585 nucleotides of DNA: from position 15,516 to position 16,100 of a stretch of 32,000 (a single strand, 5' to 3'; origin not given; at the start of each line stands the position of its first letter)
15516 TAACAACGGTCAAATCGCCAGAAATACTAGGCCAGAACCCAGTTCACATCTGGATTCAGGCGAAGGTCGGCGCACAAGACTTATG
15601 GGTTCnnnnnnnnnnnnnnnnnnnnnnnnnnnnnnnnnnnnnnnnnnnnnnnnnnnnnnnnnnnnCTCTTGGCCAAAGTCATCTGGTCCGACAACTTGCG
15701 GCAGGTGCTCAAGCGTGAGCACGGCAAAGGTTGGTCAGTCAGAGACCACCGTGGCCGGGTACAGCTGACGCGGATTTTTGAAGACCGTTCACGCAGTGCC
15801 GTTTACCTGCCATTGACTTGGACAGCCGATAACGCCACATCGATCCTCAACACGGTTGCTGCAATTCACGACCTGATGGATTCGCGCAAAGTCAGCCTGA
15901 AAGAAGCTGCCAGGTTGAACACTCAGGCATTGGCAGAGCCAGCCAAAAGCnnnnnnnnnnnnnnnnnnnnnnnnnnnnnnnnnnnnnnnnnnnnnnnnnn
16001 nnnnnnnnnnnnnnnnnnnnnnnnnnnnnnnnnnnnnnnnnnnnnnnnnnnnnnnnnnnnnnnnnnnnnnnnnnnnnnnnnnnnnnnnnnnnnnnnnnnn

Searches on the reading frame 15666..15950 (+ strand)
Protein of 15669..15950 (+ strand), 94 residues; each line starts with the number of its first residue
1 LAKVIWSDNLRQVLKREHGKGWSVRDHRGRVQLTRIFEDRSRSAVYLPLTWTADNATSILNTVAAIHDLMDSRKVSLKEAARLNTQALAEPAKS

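Call 54: predict_structure(alignment_id=A3)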
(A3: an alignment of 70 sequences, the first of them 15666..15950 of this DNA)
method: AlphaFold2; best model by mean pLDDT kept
length: 95 residues; sequences in the alignment: 70
mean_pLDDT: 91.2   pTM: 0.81
mean pLDDT of the five models: 91.2, 89.9, 89.1, 74.1, 73.6
residues with pLDDT >= 90: 80; 70-90: 7; 50-70: 6; < 50: 2
segments of 3 or more residues with pLDDT < 50: none
pLDDT, mean of each block of 10 residues (from residue 1): 77 94 95 96 96 95 97 97 92 56
secondary structure, 60 per line:
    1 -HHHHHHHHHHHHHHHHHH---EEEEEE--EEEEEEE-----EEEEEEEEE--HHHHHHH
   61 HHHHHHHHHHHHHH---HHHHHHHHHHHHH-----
elements in order: H2-19 E23-28 E31-37 E43-51 H54-74 H78-90

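Call 57: fold_search(model_id=the predicted structure, library=pdb)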
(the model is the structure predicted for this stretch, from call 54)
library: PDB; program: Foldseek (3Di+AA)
matches with E <= 10: 1001; with E <= 0.001: 0
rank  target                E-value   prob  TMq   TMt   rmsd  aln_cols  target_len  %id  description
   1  8egn_B                1.5e-01  0.92  0.46  0.17   3.3        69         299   17  Crystal Structure of UDP-N-acetylmuramate-L-alanine ligase (UDP-N-acetylmuramoyl-L-alanine synthetase, MurC) Pseudomon (released 2022-09-28)
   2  1p31_B                1.8e-01  0.77  0.43  0.12   4.2        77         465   19  Crystal Structure of UDP-N-acetylmuramic acid:L-alanine Ligase (MurC) from Haemophilus influenzae (released 2003-07-15)
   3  8ewa_B                2.1e-01  0.89  0.46  0.17   3.4        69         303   17  Crystal Structure of UDP-N-acetylmuramate-L-alanine ligase (UDP-N-acetylmuramoyl-L-alanine synthetase, MurC) Pseudomon (released 2022-11-09)
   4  1gqy_A                2.2e-01  0.60  0.40  0.11   4.5        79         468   20  MURC - CRYSTAL STRUCTURE OF THE ENZYME FROM HAEMOPHILUS INFLUENZAE COMPLEXED WITH AMPPCP (released 2003-06-13)
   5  8egn_A                2.4e-01  0.89  0.44  0.16   2.9        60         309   18  Crystal Structure of UDP-N-acetylmuramate-L-alanine ligase (UDP-N-acetylmuramoyl-L-alanine synthetase, MurC) Pseudomon (released 2022-09-28)
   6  1p31_A                2.5e-01  0.72  0.43  0.12   4.2        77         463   19  Crystal Structure of UDP-N-acetylmuramic acid:L-alanine Ligase (MurC) from Haemophilus influenzae (released 2003-07-15)
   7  8ewa_A                2.7e-01  0.85  0.45  0.17   3.4        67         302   18  Crystal Structure of UDP-N-acetylmuramate-L-alanine ligase (UDP-N-acetylmuramoyl-L-alanine synthetase, MurC) Pseudomon (released 2022-11-09)
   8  1p3d_B                2.7e-01  0.60  0.41  0.11   4.5        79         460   19  Crystal Structure of UDP-N-acetylmuramic acid:L-alanine ligase (MurC) in Complex with UMA and ANP. (released 2003-07-15)
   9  5ysp_B                2.7e-01  0.54  0.39  0.17   5.7        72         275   17  Pyrophosphate-dependent kinase in the ribokinase family complexed with a pyrophosphate analog and myo-inositol (released 2018-05-16)
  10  8dof                  2.9e-01  0.84  0.45  0.17   3.3        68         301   18  Pseudomonas aeruginosa MurC with WYH9-2-P - OSA_001044 (released 2022-08-17)
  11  2db2_MODEL_1_A        2.9e-01  0.18  0.27  0.22  13.6       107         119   13  Solution structure of the double-stranded RNA binding domain in KIAA0890 protein (released 2006-06-14)
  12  8egm_A                3.0e-01  0.72  0.38  0.14   3.7        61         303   20  Crystal Structure of UDP-N-acetylmuramate-L-alanine ligase (UDP-N-acetylmuramoyl-L-alanine synthetase, MurC) Pseudomon (released 2022-10-05)
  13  1gqq_B                3.0e-01  0.60  0.41  0.12   4.4        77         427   21  MURC - Crystal structure of the apo-enzyme from Haemophilus influenzae (released 2003-06-15)
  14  9cpa_h                3.0e-01  0.23  0.33  0.05   8.9        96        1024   14  Structure of a Mammalian DHX29-bound 43S Pre-initiation Complex (released 2025-07-23)
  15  1p3d_A                3.7e-01  0.54  0.41  0.11   4.4        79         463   19  Crystal Structure of UDP-N-acetylmuramic acid:L-alanine ligase (MurC) in Complex with UMA and ANP. (released 2003-07-15)
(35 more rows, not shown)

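Call 75: search_protein_families(library=pfam, proteins=[window:15669-15950:+], max_evalue=10)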
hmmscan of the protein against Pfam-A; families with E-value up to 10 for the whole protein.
window:15669-15950:+ (94 aa): 0 families

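Call 76: fold_search(model_id=the predicted structure, library=viral)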
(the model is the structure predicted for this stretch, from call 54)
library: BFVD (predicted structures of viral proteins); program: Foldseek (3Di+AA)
matches with E <= 10: 1488; with E <= 0.001: 0
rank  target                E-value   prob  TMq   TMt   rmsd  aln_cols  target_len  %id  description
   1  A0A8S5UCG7            1.6e-02  0.99  0.48  0.14   6.6        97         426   13  Uncharacterized protein [Siphoviridae sp. ctgN495]
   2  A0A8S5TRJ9            3.6e-02  0.87  0.40  0.22   8.8        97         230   11  Uncharacterized protein [Siphoviridae sp. ct1SN28]
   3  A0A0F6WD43            5.6e-02  0.89  0.41  0.42   9.0        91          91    9  Uncharacterized protein [Sinorhizobium phage phiN3]
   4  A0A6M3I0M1            5.9e-02  0.82  0.36  0.39   4.6        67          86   13  (no name in the UniProt tables at hand)
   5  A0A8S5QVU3            5.9e-02  0.28  0.26  0.08  31.9        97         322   18  Uncharacterized protein [Siphoviridae sp. ctzSN25]
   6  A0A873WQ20            6.3e-02  0.89  0.38  0.45   7.1        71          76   11  Uncharacterized protein [Providencia phage PSTCR4]
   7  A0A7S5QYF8            6.3e-02  0.72  0.35  0.41   7.1        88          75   17  (no name in the UniProt tables at hand)
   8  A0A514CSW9            6.3e-02  0.63  0.31  0.34   6.8        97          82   11  Uncharacterized protein [Achromobacter phage Motura]
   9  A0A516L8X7            7.2e-02  0.57  0.28  0.30  12.1        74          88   16  (no name in the UniProt tables at hand)
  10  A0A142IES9            7.6e-02  0.51  0.30  0.20   9.9        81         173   18  Uncharacterized protein [Pseudomonas phage vB_PsyM_KIL4]
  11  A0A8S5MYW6            8.1e-02  0.77  0.39  0.42   6.9        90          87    4  Uncharacterized protein [Siphoviridae sp. ctAUQ2]
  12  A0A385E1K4            8.1e-02  0.35  0.26  0.20  19.8        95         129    9  Membrane protein [Gordonia phage Phistory]
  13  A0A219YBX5            8.7e-02  0.85  0.30  0.37   3.6        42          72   12  Uncharacterized protein [Aeromonas phage 65.2]
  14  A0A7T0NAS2            9.8e-02  0.80  0.36  0.42   5.6        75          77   11  Uncharacterized protein [Arthrobacter phage Jinkies]
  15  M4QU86                9.8e-02  0.75  0.40  0.45   5.0        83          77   10  (no name in the UniProt tables at hand)
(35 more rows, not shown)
